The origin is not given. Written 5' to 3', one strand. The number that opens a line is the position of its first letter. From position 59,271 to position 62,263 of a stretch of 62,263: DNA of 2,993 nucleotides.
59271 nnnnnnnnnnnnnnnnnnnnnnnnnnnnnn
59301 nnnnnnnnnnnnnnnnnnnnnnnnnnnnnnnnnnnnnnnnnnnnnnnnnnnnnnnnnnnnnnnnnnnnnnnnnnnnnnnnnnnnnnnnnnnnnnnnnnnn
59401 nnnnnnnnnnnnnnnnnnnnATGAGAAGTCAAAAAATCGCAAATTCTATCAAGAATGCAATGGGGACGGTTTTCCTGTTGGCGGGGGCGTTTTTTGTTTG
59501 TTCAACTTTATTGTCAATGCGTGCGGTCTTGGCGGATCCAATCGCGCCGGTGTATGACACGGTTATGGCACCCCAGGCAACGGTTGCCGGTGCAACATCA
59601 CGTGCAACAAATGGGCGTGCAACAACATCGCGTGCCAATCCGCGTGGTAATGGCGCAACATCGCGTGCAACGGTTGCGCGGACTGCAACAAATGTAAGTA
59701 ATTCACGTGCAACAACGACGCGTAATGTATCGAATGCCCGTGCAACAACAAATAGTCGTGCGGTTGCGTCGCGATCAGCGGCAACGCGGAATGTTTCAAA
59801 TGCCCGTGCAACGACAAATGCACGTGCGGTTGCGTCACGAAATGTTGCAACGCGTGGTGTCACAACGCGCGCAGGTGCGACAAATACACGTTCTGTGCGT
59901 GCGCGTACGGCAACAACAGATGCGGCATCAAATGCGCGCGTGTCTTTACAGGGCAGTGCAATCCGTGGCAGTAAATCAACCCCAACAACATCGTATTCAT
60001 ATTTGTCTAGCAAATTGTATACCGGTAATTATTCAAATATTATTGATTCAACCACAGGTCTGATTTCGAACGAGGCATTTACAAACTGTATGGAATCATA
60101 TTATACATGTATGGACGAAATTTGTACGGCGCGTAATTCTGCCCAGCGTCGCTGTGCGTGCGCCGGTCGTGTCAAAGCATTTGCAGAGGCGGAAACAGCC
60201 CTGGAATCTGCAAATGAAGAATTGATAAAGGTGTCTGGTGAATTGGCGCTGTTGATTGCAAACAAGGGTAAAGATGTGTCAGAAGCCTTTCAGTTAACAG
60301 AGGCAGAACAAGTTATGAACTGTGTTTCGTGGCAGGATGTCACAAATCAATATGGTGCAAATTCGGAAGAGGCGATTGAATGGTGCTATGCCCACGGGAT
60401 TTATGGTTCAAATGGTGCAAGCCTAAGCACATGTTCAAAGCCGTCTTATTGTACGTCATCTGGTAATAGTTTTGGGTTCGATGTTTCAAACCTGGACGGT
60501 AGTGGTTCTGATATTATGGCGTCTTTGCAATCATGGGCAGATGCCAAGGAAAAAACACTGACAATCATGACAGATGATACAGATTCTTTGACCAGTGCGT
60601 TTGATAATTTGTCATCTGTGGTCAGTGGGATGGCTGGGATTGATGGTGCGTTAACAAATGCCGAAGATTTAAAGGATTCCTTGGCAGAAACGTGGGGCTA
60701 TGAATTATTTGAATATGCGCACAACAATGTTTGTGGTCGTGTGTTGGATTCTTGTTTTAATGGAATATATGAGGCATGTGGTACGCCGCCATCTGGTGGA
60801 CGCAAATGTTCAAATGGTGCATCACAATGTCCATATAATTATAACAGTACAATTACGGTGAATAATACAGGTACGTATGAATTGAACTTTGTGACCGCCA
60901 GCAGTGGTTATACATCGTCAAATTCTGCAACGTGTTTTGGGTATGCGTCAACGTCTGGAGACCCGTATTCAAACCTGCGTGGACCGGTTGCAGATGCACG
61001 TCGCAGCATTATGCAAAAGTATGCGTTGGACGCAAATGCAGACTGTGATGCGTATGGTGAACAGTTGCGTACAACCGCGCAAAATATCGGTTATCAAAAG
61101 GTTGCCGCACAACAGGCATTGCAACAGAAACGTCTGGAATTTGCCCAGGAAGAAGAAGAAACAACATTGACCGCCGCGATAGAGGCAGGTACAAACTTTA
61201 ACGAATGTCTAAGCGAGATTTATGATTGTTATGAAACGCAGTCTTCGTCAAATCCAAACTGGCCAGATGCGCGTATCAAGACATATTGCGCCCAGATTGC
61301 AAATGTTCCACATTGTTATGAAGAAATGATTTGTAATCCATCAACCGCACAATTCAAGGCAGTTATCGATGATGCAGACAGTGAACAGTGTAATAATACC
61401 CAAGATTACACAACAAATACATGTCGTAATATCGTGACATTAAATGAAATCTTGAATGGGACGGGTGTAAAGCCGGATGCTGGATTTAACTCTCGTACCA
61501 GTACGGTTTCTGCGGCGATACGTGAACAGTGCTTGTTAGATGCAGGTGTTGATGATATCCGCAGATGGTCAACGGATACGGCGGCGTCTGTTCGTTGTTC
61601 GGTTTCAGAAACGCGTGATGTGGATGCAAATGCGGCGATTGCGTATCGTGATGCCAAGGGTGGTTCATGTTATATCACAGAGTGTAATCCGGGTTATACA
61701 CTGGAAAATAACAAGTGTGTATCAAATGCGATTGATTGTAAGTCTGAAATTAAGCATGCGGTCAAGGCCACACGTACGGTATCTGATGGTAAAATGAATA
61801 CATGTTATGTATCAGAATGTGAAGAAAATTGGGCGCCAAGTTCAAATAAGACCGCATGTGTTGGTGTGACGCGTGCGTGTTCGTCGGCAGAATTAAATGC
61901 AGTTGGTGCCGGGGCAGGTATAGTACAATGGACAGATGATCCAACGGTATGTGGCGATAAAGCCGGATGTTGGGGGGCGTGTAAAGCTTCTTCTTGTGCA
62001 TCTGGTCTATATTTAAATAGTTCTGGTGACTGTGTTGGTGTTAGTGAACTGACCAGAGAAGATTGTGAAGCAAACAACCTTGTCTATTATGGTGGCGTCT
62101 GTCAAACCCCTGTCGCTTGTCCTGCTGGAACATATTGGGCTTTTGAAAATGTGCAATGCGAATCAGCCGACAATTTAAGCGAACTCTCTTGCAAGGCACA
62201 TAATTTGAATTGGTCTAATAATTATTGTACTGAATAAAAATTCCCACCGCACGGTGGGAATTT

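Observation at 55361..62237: Locus of three large exported cysteine-rich proteins with no recognisable family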

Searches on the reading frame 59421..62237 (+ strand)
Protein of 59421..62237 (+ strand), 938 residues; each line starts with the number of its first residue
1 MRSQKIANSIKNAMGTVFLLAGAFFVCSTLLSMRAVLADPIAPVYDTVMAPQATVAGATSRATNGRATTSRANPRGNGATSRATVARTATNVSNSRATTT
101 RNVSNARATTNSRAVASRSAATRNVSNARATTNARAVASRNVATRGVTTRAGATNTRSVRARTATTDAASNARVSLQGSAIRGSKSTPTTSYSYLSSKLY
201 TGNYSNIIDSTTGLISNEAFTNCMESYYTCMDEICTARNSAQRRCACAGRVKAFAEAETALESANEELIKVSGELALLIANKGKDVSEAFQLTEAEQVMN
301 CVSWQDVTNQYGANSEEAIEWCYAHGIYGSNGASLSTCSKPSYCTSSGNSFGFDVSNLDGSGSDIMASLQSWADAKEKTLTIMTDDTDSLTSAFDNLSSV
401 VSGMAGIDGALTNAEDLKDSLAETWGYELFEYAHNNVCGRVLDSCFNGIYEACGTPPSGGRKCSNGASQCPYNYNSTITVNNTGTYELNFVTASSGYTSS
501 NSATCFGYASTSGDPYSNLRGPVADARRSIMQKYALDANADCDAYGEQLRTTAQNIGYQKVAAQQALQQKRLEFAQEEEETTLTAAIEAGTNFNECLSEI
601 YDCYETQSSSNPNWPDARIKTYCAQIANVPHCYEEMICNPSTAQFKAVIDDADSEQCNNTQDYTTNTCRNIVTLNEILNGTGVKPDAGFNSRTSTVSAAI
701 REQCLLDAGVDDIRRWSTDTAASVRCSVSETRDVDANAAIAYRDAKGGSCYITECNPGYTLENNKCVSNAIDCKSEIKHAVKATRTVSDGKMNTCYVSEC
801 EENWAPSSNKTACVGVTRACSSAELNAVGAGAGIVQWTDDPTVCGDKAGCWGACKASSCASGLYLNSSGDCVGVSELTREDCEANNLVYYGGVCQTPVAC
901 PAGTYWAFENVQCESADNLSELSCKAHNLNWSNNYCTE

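Call 3: search_protein_families(library=pfam, proteins=[window:59421-62237:+], max_evalue=1)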
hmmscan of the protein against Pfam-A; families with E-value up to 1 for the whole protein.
window:59421-62237:+ (938 aa): 1 family
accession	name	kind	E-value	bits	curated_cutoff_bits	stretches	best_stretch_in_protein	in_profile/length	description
PF21671.2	CPL1-like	-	0.55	10.8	27.4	2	790-814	36-60/60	Protein CPL1-like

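Call 4: search_protein_families(library=ncbifam, proteins=[window:59421-62237:+], max_evalue=1)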
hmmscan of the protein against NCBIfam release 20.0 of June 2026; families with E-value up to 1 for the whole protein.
window:59421-62237:+ (938 aa): 0 families

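Call 7: find_homologous_proteins(query=window:59421-62237:+)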
Query window:59421-62237:+ (938 aa): 1158 proteins with E <= 0.001 among 8000 candidates; the best 120 are listed.
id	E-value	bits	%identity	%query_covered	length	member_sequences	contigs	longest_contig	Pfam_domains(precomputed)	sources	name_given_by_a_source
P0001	0.0e+0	1922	93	100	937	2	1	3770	-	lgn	-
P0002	0.0e+0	1779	87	90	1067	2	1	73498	-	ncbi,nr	ncbi:MAG: hypothetical protein IJY99_00450 [Alphaproteobacteria bacterium]|nr:hypothetical protein [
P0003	0.0e+0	1747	91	92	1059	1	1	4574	-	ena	-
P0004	0.0e+0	1660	87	93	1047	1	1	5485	-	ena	-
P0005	0.0e+0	1653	82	97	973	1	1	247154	-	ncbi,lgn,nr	ncbi:MAG: hypothetical protein R8M37_04530 [Alphaproteobacteria bacterium]|nr:hypothetical protein [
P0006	0.0e+0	1638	86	92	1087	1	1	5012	-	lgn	-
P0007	0.0e+0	1586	83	93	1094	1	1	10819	-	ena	-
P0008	0.0e+0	1195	68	92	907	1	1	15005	-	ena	-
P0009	0.0e+0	1182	67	92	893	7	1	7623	-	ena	-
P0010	0.0e+0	1153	74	77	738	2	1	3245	-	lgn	-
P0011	0.0e+0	1152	76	76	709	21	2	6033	-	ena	-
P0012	0.0e+0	1151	73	77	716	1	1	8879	-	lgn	-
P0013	0.0e+0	1151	75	76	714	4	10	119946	-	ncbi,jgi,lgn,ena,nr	ncbi:MAG: hypothetical protein E7011_03135 [Alphaproteobacteria bacterium]|nr:hypothetical protein [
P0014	0.0e+0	1143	73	76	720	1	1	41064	-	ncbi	-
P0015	0.0e+0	1133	73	77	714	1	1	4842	-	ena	-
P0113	0.0e+0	1053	70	78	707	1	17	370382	-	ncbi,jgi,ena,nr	ncbi:MAG: hypothetical protein E7008_04120 [Alphaproteobacteria bacterium]|nr:hypothetical protein [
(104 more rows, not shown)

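Call 11: search_solved_structures(query=window:59421-62237:+, max_evalue=1)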
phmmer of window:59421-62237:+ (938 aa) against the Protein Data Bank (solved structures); distinct sequences matched with E-value up to 1: 0.

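Call 15: find_encoding_contigs(protein=P0113, flank=10000, max_places=2)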
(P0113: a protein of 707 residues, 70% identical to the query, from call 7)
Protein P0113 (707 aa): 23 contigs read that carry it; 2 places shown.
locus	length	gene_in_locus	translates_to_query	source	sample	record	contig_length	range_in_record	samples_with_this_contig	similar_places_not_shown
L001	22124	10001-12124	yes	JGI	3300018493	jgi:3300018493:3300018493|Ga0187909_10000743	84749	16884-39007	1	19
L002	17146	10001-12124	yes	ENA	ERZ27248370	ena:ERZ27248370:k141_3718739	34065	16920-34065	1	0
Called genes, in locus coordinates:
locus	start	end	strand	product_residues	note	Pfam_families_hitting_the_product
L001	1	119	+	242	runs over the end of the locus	PF01643:Acyl-ACP_TE, PF13279:4HBT_2 (faint), PF20791:Acyl-ACP_TE_C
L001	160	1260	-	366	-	PF21016:RlmN_N, PF04055:Radical_SAM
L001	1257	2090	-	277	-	-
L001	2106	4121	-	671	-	PF04453:LptD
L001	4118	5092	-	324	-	PF03739:LptF_LptG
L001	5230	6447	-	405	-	PF12704:MacB_PCD, PF02687:FtsX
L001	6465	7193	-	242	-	PF00005:ABC_tran, PF02463:SMC_N (faint)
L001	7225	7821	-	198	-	-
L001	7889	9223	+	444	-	PF00350:Dynamin_N (faint), PF01926:MMR_HSR1, PF02421:FeoB_N, PF03193:RsgA_GTPase (faint), PF01926:MMR_HSR1, PF02421:FeoB_N, PF00009:GTP_EFTU (weak), PF14714:KH_dom-like, +2 more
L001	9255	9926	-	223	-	PF09411:PagL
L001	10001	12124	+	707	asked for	-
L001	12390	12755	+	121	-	-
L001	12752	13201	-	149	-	PF00156:Pribosyltran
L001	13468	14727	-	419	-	-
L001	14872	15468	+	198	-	PF12710:HAD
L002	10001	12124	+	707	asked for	-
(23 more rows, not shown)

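Call 20: search_solved_structures(query=A1, max_evalue=10)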
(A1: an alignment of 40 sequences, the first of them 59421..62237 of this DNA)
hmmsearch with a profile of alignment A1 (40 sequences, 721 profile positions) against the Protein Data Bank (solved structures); distinct sequences matched with E-value up to 10: 2.
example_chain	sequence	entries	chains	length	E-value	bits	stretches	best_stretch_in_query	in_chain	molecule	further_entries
1yb2_A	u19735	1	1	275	0.91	11.2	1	335-387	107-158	hypothetical protein Ta0852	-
7f28_A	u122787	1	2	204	1.3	10.7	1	341-418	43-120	Ketoacyl_synth_N domain-containing protein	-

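Call 31: find_related_loci(query=A1, collection=genome_contigs, flank=6000)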
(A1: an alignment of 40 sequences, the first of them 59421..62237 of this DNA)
Query A1 (938 aa) in genome_contigs; peptide patterns used: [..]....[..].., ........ (x = any residue, [..] = any of these).
270 stretches matched a pattern; 256 encode a relative of the query (tblastn E <= 1e-3); the best 80 are kept; 80 distinct loci.
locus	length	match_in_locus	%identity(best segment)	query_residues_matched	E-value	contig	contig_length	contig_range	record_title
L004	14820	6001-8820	82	1-911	0e+0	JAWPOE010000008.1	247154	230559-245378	MAG: Alphaproteobacteria bacterium isolate KA0040-166 k141_183340, whole genome shotgun sequence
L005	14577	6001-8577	66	1-880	0e+0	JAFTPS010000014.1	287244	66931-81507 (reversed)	MAG: Alphaproteobacteria bacterium isolate RGIG4037 Roe_deer_Cecum-5__c5270, whole genome shotgun sequence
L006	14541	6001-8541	64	1-865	0e+0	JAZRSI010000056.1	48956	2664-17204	MAG: Candidatus Enterousia sp. isolate T1900045347_YK20190037.MAGScoT_cleanbin_000032 SGB_6723_k141_1572098, whole genom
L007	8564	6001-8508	66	1-865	0e+0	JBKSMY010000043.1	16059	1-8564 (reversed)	MAG: Alphaproteobacteria bacterium isolate KS320-82 k141_2664984, whole genome shotgun sequence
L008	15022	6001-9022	75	1-716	0e+0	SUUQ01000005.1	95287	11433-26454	MAG: Alphaproteobacteria bacterium isolate SIG50 NODE_5571_length_95287_cov_6.974496, whole genome shotgun sequence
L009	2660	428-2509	72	1-716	0e+0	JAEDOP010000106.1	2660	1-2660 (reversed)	MAG: Alphaproteobacteria bacterium isolate MAG321 NODE_36686_length_2660_cov_3.397313, whole genome shotgun sequence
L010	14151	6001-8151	72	1-716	0e+0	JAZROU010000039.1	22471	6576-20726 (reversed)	MAG: Candidatus Enterousia sp. isolate T1900045388_YK20190078.MAGScoT_cleanbin_000020 SGB_6918_k141_3068132, whole genom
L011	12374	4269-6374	75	1-716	0e+0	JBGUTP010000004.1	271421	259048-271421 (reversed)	MAG: Candidatus Enterousia sp. isolate fecal_MAG_67 fecal_MAG_67_contig_0004, whole genome shotgun sequence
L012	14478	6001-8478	62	1-875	0e+0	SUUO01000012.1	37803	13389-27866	MAG: Alphaproteobacteria bacterium isolate SIG48 NODE_5859_length_37803_cov_2.126951, whole genome shotgun sequence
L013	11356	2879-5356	62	1-875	0e+0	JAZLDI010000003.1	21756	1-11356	MAG: Candidatus Enterousia sp. isolate T1900045038_TC20190031.MAGScoT_cleanbin_000032 SGB_4470_k141_1951163, whole genom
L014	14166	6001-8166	70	1-716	0e+0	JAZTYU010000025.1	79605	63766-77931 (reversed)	MAG: Candidatus Enterousia sp. isolate T1900045325_YK20190014.MAGScoT_cleanbin_000039 SGB_6437_k141_252735, whole genome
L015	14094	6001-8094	71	1-716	0e+0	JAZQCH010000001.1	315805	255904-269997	MAG: Candidatus Enterousia sp. isolate T1900044638_TS20190104.MAGScoT_cleanbin_000052 SGB_1211_k141_257354, whole genome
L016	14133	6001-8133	72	1-716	0e+0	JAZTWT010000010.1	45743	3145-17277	MAG: Candidatus Enterousia sp. isolate T1900045332_YK20190021.MAGScoT_cleanbin_000044 SGB_6541_k141_2640082, whole genom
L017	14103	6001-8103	71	1-716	0e+0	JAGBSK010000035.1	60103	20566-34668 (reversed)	MAG: Alphaproteobacteria bacterium isolate RGIG9404 Yak_Cecum-1__c622643, whole genome shotgun sequence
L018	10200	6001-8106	72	1-716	0e+0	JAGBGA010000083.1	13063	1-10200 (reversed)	MAG: Alphaproteobacteria bacterium isolate RGIG9085 Water_deer_Rectum.Co__c965860, whole genome shotgun sequence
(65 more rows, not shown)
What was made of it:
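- One closed chromosome is 958,618 bp (call 31).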

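Call 42: search_protein_representatives(alignment_id=A1)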
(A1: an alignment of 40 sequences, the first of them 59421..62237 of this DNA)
Query: 40 sequences, 721 profile positions. Proteins with E-value up to 0.001 (for the whole library): 228; up to 1e-10: 80; up to 1e-30: 44. The best 150 are listed.
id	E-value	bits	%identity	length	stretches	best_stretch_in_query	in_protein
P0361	0.0e+00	1056.1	-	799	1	1-712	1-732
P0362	4.0e-261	885.2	-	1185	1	6-714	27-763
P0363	4.6e-250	848.6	-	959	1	1-710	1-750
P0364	3.9e-235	799.3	-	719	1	35-706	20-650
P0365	1.6e-229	780.7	-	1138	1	33-713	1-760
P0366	2.9e-209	713.7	-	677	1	75-704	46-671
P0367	2.1e-208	710.9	-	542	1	184-708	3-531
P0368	3.2e-202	690.5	-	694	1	218-699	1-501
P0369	6.2e-193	659.8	-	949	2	61-701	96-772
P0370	7.4e-193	659.5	-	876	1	54-706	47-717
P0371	1.6e-192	658.4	-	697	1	1-695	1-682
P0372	1.5e-184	632.0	-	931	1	32-707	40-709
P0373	3.5e-180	617.6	-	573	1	1-422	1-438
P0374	1.2e-178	612.5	-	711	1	50-703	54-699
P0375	9.0e-175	599.7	-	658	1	13-706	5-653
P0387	3.5e-102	359.7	-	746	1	31-696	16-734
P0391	7.1e-85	302.5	-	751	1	55-672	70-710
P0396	3.4e-53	197.8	-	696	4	32-296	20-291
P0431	1.6e-13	66.7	-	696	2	38-287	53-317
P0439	6.7e-12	61.3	-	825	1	19-262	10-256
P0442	2.4e-10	56.2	-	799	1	40-286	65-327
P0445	3.2e-10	55.7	-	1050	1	57-261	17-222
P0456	2.3e-09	52.9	-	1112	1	58-287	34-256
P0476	2.8e-08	49.3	-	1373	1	61-283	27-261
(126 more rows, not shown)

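Call 44: list_cluster_members(proteins=[P0431, P0439, P0445, P0456, P0476, P0387, P0391, P0396, P0442, P0362])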
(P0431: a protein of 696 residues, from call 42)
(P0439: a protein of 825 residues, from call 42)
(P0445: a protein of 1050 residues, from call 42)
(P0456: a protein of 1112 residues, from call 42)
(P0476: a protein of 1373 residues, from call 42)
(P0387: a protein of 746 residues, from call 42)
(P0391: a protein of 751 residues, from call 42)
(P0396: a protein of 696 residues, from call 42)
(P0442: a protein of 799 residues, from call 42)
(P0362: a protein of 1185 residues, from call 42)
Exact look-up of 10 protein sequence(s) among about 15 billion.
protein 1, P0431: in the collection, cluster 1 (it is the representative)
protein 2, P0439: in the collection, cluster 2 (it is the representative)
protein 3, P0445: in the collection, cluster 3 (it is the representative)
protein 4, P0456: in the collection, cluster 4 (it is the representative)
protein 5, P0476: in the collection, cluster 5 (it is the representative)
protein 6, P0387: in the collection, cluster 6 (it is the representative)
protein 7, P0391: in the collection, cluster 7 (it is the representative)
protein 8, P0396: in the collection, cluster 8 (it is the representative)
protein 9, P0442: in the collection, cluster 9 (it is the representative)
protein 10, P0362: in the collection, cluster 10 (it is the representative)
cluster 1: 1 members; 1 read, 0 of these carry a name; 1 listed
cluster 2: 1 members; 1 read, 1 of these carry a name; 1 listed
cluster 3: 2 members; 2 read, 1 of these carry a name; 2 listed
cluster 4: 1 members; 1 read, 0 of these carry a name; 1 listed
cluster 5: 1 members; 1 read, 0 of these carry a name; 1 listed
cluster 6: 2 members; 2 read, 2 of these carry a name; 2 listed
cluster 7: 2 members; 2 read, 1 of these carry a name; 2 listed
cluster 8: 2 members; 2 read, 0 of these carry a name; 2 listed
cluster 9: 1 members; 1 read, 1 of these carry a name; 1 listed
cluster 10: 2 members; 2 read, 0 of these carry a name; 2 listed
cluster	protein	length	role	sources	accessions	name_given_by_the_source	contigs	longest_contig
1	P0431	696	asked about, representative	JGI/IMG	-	-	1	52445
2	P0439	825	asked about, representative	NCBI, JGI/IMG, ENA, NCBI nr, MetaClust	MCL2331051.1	MAG: hypothetical protein FWC61_00715 [Proteobacteria bacterium] | hypothetical protein [Pseudomonadota bacterium] | \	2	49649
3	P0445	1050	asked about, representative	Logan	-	-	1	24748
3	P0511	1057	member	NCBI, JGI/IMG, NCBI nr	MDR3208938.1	MAG: hypothetical protein LBT45_03770 [Rickettsiales bacterium] | hypothetical protein | hypothetical protein [Rickettsiales bacterium]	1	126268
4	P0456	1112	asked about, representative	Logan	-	-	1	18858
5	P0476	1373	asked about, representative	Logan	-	-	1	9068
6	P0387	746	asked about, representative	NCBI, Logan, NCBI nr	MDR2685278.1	MAG: hypothetical protein LBB23_00705 [Rickettsiales bacterium] | hypothetical protein [Rickettsiales bacterium]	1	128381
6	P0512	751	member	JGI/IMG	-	hypothetical protein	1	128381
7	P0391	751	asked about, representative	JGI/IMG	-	-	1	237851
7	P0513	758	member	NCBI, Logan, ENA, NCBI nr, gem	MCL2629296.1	MAG: hypothetical protein FWD33_01195 [Alphaproteobacteria bacterium] | hypothetical protein [Alphaproteobacteria bacterium]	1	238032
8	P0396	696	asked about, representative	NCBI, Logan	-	-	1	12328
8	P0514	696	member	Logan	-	-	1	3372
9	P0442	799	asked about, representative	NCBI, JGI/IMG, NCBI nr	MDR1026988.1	MAG: hypothetical protein LBL46_01065 [Rickettsiales bacterium] | hypothetical protein | hypothetical protein [Rickettsiales bacterium]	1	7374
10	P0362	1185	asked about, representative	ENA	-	-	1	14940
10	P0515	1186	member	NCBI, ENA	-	-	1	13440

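Call 49: search_protein_families(library=pfam, proteins=[P0431, P0439, P0445, P0456, P0476, P0442, P0362, P0365], max_evalue=0.01)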
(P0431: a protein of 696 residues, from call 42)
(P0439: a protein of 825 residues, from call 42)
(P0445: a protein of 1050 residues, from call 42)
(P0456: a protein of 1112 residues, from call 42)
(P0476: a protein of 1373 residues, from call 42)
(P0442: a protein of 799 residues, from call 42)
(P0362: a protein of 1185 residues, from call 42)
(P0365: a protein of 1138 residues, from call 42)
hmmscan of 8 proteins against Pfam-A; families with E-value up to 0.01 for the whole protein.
P0431 (696 aa): 0 families

P0439 (825 aa): 0 families

P0445 (1050 aa): 0 families

P0456 (1112 aa): 0 families

P0476 (1373 aa): 1 family
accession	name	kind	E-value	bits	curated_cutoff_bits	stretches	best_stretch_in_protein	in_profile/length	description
PF07699.19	Ephrin_rec_like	-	2.9e-06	27.4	23.1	2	983-1012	13-42/48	Tyrosine-protein kinase ephrin type A/B receptor-like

P0442 (799 aa): 0 families

P0362 (1185 aa): 0 families

P0365 (1138 aa): 0 families
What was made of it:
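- On EGF / furin-like / Giardia VSP / Ephrin_rec_like Cys-rich repeats: Only the distant paralogue P0476 hits Ephrin_rec_like (call 49).
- Closest known: Eukaryotic-type Cys-rich repeat surface proteins. Same: One distant paralogue (P0476) does carry Pfam Ephrin_rec_like repeats (E 2.9e-6, call 49).
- One of them has Ephrin_rec_like repeats (call 49).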
